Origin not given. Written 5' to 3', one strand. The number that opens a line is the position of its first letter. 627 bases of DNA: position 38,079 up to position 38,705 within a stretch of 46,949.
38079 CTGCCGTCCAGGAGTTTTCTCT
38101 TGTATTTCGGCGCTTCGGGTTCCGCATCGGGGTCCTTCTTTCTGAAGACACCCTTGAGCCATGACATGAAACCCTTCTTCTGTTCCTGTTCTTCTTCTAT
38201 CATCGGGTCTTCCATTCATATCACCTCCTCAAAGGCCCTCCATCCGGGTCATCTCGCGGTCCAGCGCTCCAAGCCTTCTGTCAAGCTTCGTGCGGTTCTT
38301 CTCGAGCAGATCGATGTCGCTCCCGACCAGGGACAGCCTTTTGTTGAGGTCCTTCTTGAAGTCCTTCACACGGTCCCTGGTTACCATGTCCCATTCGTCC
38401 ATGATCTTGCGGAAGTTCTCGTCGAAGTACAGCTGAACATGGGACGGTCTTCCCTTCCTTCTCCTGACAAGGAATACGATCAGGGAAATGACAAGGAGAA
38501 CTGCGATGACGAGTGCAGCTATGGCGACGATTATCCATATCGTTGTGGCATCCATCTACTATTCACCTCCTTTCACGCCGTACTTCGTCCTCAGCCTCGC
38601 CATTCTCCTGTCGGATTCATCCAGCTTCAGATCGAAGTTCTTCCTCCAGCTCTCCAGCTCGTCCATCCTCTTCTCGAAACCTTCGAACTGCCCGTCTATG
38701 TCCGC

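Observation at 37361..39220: Compact five-gene operon: CDC48-N-like protein, coiled-coil, TM-coiled-coil, coiled-coil paralog, PRC-barrel protein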

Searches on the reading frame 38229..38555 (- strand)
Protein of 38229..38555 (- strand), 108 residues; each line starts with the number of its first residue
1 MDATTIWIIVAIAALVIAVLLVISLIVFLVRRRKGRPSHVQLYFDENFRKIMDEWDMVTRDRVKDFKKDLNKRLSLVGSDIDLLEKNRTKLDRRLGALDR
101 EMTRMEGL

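Call 3: search_protein_families(library=pfam, proteins=[window:38229-38555:-], max_evalue=1)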
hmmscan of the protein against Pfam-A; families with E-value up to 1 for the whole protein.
window:38229-38555:- (108 aa): 12 families
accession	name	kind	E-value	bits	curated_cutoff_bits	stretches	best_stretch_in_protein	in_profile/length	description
PF19167.5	DUF5849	-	0.018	15.2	26.9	1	7-38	2-32/200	Family of unknown function (DUF5849)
PF14333.11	DUF4389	-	0.031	14.6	25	1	6-34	14-42/76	Domain of unknown function (DUF4389)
PF15050.11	SCIMP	-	0.035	15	27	1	5-36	7-36/132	SCIMP protein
PF14575.11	EphA2_TM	-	0.037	15.2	28.9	1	9-48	2-40/74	Ephrin type-A receptor 2 transmembrane domain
PF01519.22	DUF16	-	0.038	14.9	40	1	44-102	6-64/104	Protein of unknown function DUF16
PF02439.20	Adeno_E3_CR2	-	0.038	14.2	36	1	4-38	4-36/38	Adenovirus E3 region protein CR2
PF17988.6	VEGFR-2_TMD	-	0.094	12.6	25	1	2-34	1-32/35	VEGFR-2 Transmembrane domain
PF18967.5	PycTM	-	0.15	12.9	27.2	1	5-60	10-66/107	Pycsar effector protein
PF07095.16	IgaA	-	0.17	10.3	25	1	8-52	4-47/702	Intracellular growth attenuator protein IgaA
PF05454.16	DAG1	-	0.23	11.3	23.3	1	7-42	145-180/290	Dystroglycan (Dystrophin-associated glycoprotein 1)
PF08374.16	Protocadherin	-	0.29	11.5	26.3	1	5-37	37-70/217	Protocadherin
PF01034.25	Syndecan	-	0.78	10.2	25.2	0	10-32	11-33/64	Syndecan domain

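Call 4: search_protein_families(library=ncbifam, proteins=[window:38229-38555:-], max_evalue=1)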
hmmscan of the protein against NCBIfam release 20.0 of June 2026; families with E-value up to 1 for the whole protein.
window:38229-38555:- (108 aa): 5 families
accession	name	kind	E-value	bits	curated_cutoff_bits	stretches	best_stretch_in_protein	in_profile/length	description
NF009917.0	PRK13377.1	subfamily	0.048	13.8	173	1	44-89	43-87/129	protocatechuate 4,5-dioxygenase subunit alpha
NF050160.1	CbxlyestCULP6MYC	equivalog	0.3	10.2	570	1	7-40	6-39/329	carboxylesterase Culp6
NF033897.1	GUMAP_C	equivalog_domain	0.48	8.3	200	1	4-36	698-730/733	GUMAP protein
NF058582.1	Microco_LAVTG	domain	0.63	10.2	27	0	10-33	9-32/34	LAVTG motif-containing sortase-dependent surface protein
NF045534.1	small_EYxxD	equivalog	0.83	9.4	29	1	13-36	12-34/37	EYxxD motif small membrane protein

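Call 45: find_homologous_proteins(query=window:38229-38555:-)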
Query window:38229-38555:- (108 aa): 18 proteins with E <= 0.001 among 61 candidates.
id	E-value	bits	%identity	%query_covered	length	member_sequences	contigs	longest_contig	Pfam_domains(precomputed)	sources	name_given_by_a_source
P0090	3.7e-61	221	100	100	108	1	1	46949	-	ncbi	ncbi:MAG: hypothetical protein ACMUIE_06520 [Thermoplasmatota archaeon]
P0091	1.2e-55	204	88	100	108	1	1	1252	-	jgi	jgi:hypothetical protein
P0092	4.9e-44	166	69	100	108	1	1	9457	-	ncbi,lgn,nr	ncbi:MAG: hypothetical protein U9R75_09840 [Candidatus Thermoplasmatota archaeon]|nr:hypothetical pr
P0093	5.5e-38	147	67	100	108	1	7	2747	-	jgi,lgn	jgi:hypothetical protein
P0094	1.7e-37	145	67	96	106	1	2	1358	-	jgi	jgi:hypothetical protein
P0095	3.9e-34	135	72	76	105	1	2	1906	-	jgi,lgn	jgi:hypothetical protein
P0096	5.6e-34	134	62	100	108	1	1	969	-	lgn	-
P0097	2.6e-33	132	69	74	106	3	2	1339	-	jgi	jgi:uncharacterized protein HemX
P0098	3.0e-33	132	57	99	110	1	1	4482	-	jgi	jgi:hypothetical protein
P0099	3.5e-33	132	55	99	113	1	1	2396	-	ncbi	-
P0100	2.3e-32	129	59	99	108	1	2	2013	-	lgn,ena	-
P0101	3.0e-32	129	54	99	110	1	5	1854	-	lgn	-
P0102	3.8e-31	125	58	100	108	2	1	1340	-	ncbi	-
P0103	3.9e-31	125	56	95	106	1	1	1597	-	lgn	-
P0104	4.8e-31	125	57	99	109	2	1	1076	-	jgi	jgi:hypothetical protein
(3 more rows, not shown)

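Call 86: search_protein_families(library=pfam, alignment_id=A8, max_evalue=0.05)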
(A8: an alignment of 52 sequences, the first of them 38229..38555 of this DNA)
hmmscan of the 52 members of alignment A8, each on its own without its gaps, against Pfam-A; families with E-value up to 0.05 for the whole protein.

A. member 1, window:38229-38555:- (108 aa): 6 families
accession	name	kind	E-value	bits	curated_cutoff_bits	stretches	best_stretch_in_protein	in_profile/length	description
PF19167.5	DUF5849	-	0.018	15.2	26.9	1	7-38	2-32/200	Family of unknown function (DUF5849)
PF14333.11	DUF4389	-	0.031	14.6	25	0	6-34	14-42/76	Domain of unknown function (DUF4389)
PF15050.11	SCIMP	-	0.035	15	27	1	5-36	7-36/132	SCIMP protein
PF14575.11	EphA2_TM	-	0.037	15.2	28.9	1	9-48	2-40/74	Ephrin type-A receptor 2 transmembrane domain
PF01519.22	DUF16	-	0.038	14.9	40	1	44-102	6-64/104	Protein of unknown function DUF16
PF02439.20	Adeno_E3_CR2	-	0.038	14.2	36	0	4-38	4-36/38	Adenovirus E3 region protein CR2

B. families by the number of members that match (of 52 scanned): 111 families (the first 25 are shown)
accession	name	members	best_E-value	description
PF05597.16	Phasin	10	0.00041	Poly(hydroxyalcanoate) granule associated protein (phasin)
PF01519.22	DUF16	8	0.0053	Protein of unknown function DUF16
PF10779.14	XhlA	7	0.00013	Haemolysin XhlA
PF01920.25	Prefoldin_2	7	0.0031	Prefoldin subunit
PF07889.17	DUF1664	7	0.0034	Protein of unknown function (DUF1664)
PF05377.16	FlaC_arch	5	0.0016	Flagella accessory protein C (FlaC)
PF23991.1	DUF7310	5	0.0046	Coiled-coil region of unknown function (DUF7310)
PF10473.14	CENP-F_leu_zip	4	0.00014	Leucine-rich repeats of kinetochore protein Cenp-F/LEK1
PF15397.11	DUF4618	4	0.0049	Domain of unknown function (DUF4618)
PF12669.12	FeoB_associated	3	0.00071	FeoB-associated Cys-rich membrane protein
PF10046.14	BLOC1_2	3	0.016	Biogenesis of lysosome-related organelles complex-1 subunit 2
PF13864.11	Enkurin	2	0.0016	Calmodulin-binding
PF14257.11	DUF4349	2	0.0016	Domain of unknown function (DUF4349)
PF13334.11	DUF4094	2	0.0043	Domain of unknown function (DUF4094)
PF13314.11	DUF4083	2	0.005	Domain of unknown function (DUF4083)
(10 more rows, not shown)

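Call 87: search_solved_structures(query=A8, max_evalue=1, show_alignments=2)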
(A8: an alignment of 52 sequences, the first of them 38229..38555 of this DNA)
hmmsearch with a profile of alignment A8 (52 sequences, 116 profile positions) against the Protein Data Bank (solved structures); distinct sequences matched with E-value up to 1: 104 (the best 60 are shown).
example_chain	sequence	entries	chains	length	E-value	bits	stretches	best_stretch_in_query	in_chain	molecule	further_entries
9tlt_A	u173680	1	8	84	8.8e-08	35.4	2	82-114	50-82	Sc-apCC-2-KLHL20-4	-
9tls_A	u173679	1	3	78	1.2e-06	31.7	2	85-114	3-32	Sc-apCC-2-KLHL20-3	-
9tln_A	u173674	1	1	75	4.4e-06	29.9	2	85-114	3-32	Sc-apCC-2-BCL-xL-2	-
9tlr_A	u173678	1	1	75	9.6e-05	25.6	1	85-114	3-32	Sc-apCC-2-BCL-xL-11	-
9tlv_A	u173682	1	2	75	0.00028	24.1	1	85-114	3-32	Sc-apCC-2-MCL-1-3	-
6gaj_A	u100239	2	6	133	0.0003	23.9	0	78-110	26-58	Outer capsid protein sigma-1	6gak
9tlm_A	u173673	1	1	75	0.0011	22.1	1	85-114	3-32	Sc-apCC-2-MCL-1-1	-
6gao_A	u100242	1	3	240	0.0013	22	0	78-110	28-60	Outer capsid protein sigma-1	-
4lin_A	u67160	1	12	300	0.0031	20.7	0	77-114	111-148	Tail needle protein gp26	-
9tlw_A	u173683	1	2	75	0.0039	20.4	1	80-114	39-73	Sc-apCC-2-MCL-1-4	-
9tlu_C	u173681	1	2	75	0.0053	19.9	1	85-114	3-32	Sc-apCC-2-BCL-xL-3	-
9tlo_A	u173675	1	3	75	0.006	19.8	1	85-114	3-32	Sc-apCC-2-BCL-xL-5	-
9tlp_A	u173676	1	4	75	0.0063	19.7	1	85-114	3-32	Sc-apCC-2-BCL-xL-6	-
4c7n_B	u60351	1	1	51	0.009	19.2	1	76-111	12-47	SYNTHETIC ALPHA-HELIX, IM10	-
9tqb_H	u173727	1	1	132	0.0097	19.1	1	40-107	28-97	Biogenesis of lysosome-related organelles complex 1 subunit 2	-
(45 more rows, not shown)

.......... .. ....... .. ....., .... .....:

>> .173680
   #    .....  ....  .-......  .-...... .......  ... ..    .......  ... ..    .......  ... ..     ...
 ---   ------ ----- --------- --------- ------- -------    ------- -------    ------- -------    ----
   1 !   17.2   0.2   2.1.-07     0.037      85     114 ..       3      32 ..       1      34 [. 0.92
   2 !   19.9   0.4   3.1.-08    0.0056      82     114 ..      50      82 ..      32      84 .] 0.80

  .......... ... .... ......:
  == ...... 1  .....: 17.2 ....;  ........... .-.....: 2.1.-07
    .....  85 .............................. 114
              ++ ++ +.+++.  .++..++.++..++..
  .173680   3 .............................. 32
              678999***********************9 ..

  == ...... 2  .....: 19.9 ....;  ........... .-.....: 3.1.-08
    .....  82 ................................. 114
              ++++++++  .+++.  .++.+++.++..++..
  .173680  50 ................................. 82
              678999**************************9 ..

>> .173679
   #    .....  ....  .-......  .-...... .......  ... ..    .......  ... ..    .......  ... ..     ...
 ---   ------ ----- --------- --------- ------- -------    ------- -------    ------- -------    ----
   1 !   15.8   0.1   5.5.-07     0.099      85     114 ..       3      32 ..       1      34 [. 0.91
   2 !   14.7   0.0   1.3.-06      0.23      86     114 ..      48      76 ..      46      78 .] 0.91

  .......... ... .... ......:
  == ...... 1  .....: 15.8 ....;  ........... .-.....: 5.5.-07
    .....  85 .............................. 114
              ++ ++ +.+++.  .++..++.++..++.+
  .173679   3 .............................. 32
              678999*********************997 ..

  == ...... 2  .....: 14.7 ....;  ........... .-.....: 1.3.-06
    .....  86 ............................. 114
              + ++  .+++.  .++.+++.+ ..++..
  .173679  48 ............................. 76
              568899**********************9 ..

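Call 95: search_protein_families(library=padloc, proteins=[window:38229-38555:-], max_evalue=0.01)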
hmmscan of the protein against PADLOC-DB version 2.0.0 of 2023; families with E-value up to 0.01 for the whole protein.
window:38229-38555:- (108 aa): 0 families

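Call 96: search_protein_families(library=phrogs, proteins=[window:38229-38555:-], max_evalue=0.01)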
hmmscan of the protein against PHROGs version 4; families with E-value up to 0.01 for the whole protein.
window:38229-38555:- (108 aa): 2 families
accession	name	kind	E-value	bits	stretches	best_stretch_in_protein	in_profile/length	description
phrog_1009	-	unknown function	0.00037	21.6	1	9-105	8-95/103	-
phrog_12015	-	unknown function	0.0085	16.7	0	25-102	77-149/165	-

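Call 108: find_related_loci(query=A9, collection=metagenome_contigs, flank=8000)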
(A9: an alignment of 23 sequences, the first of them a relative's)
Query A9 (108 aa) in metagenome_contigs; peptide patterns used: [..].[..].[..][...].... (x = any residue, [..] = any of these).
117 stretches matched a pattern; 24 encode a relative of the query (tblastn E <= 1e-3); 24 distinct loci.
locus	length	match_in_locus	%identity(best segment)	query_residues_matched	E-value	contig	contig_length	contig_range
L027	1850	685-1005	56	2-108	1e-38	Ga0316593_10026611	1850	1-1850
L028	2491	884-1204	57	2-108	1e-35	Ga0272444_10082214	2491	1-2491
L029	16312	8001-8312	53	4-107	7e-34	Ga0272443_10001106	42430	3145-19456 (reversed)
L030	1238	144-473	46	1-108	5e-32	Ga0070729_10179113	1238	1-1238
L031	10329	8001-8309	50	5-107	5e-30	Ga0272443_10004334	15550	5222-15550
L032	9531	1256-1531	53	17-108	2e-29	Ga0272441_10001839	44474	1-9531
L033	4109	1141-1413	52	18-108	1e-29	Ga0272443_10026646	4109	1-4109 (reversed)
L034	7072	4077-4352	53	17-108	2e-29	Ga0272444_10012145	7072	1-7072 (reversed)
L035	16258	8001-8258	59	25-108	8e-29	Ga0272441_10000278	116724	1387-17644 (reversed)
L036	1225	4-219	60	37-108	2e-27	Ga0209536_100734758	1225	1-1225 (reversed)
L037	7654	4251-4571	52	1-106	8e-26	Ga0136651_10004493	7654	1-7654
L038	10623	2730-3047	41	3-106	8e-25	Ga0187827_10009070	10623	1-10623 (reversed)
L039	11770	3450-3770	52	1-106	8e-26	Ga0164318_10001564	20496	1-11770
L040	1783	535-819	41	10-106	2e-20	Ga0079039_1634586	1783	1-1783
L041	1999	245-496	44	25-108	5e-20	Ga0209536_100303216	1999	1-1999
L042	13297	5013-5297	41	13-106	1e-19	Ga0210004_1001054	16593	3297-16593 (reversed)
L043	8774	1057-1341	41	13-106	1e-19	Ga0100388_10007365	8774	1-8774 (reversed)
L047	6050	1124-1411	43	7-106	1e-18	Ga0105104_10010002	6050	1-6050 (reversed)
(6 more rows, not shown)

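Call 112: search_protein_families(library=pfam, proteins=[L035:9412-10011:+, L029:4548-7079:-, L043:24-308:-, L029:2778-3971:+, L039:8617-9300:+, L037:5752-6225:-, L047:3182-3607:+, L042:4261-4599:-], max_evalue=0.001)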
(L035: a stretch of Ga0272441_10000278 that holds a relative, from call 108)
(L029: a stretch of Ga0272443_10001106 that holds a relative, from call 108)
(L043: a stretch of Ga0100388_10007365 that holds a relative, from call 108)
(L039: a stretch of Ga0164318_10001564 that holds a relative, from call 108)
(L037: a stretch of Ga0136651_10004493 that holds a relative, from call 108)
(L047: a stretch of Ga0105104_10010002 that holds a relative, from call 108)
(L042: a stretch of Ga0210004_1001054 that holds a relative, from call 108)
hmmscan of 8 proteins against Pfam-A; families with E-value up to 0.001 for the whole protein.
L035:9412-10011:+ (199 aa): 5 families
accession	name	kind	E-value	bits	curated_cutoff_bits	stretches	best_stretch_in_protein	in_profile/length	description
PF00156.33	Pribosyltran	-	1.2e-15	57.6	26.3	1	69-165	15-112/158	Phosphoribosyl transferase domain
PF22943.2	HTH_68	-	1.4e-05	25.1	27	1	7-36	6-35/45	Putative helix-turn-helix domain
PF00196.25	GerE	-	3.8e-05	23.7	23.5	1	9-35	8-34/57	Bacterial regulatory proteins, luxR family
PF08281.18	Sigma70_r4_2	-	4.4e-05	23.5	25.7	1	9-42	16-50/54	Sigma-70, region 4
PF02796.21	HTH_7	-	0.00072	20.1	23.8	0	6-35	9-38/45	Helix-turn-helix domain of resolvase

L029:4548-7079:- (843 aa): 1 family
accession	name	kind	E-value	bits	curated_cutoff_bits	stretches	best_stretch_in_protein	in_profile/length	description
PF17803.7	Cadherin_4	-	0.00051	20.9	25.1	0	183-222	3-41/71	Bacterial cadherin-like domain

L043:24-308:- (94 aa): 0 families

L029:2778-3971:+ (397 aa): 6 families
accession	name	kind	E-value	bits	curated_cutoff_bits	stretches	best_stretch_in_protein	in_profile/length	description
PF22578.2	GGR_cat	-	1e-25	89.9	27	1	178-265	1-88/88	Geranylgeranyl reductase catalytic domain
PF01494.25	FAD_binding_3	-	3.4e-14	53.3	22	1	7-178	2-177/349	FAD binding domain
PF05834.18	Lycopene_cycl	-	2.1e-06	27.5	23.4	1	8-333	1-309/380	Lycopene cyclase protein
PF01266.30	DAO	-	2.7e-05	24.3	27.9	0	97-216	143-260/353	FAD dependent oxidoreductase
PF00890.30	FAD_binding_2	-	3.5e-05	23.6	20.4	0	8-50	1-43/414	FAD binding domain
PF12831.13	FAD_oxidored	-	0.00023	21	27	0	8-42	1-35/416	FAD dependent oxidoreductase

L039:8617-9300:+ (227 aa): 9 families
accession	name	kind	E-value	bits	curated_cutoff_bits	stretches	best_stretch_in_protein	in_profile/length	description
PF08241.18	Methyltransf_11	-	7e-23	81.5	21.2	1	43-141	1-93/95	Methyltransferase domain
PF13649.12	Methyltransf_25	-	2.5e-22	79.8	27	1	42-139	1-97/97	Methyltransferase domain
PF13847.12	Methyltransf_31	-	8.9e-15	55.1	27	1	40-144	5-110/145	Methyltransferase domain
PF08242.18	Methyltransf_12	-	1.9e-14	54.6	30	1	43-141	1-98/98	Methyltransferase domain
PF01209.24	Ubie_methyltran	-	1.9e-13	50.8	20.1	1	2-143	10-151/233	ubiE/COQ5 methyltransferase family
PF13489.12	Methyltransf_23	-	5.9e-11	42.8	27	1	36-209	20-159/164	Methyltransferase domain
PF02353.26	CMAS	-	4.8e-06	26.5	27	1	41-157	65-179/273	Mycolic acid cyclopropane synthetase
PF05175.20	MTS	-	6.7e-05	23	23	1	40-143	33-138/170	Methyltransferase small domain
PF03848.20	TehB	-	0.00089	19.2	20.4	0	34-77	26-69/193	Tellurite resistance protein TehB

L037:5752-6225:- (157 aa): 0 families

L047:3182-3607:+ (141 aa): 1 family
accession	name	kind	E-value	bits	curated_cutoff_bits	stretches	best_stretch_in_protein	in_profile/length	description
PF14445.12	Prok-RING_2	-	1.3e-05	25.7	22.4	1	59-106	8-54/56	Prokaryotic RING finger family 2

L042:4261-4599:- (112 aa): 1 family
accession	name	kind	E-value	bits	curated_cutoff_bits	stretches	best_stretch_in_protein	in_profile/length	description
PF14445.12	Prok-RING_2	-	3.5e-11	43.5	22.4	1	29-80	4-54/56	Prokaryotic RING finger family 2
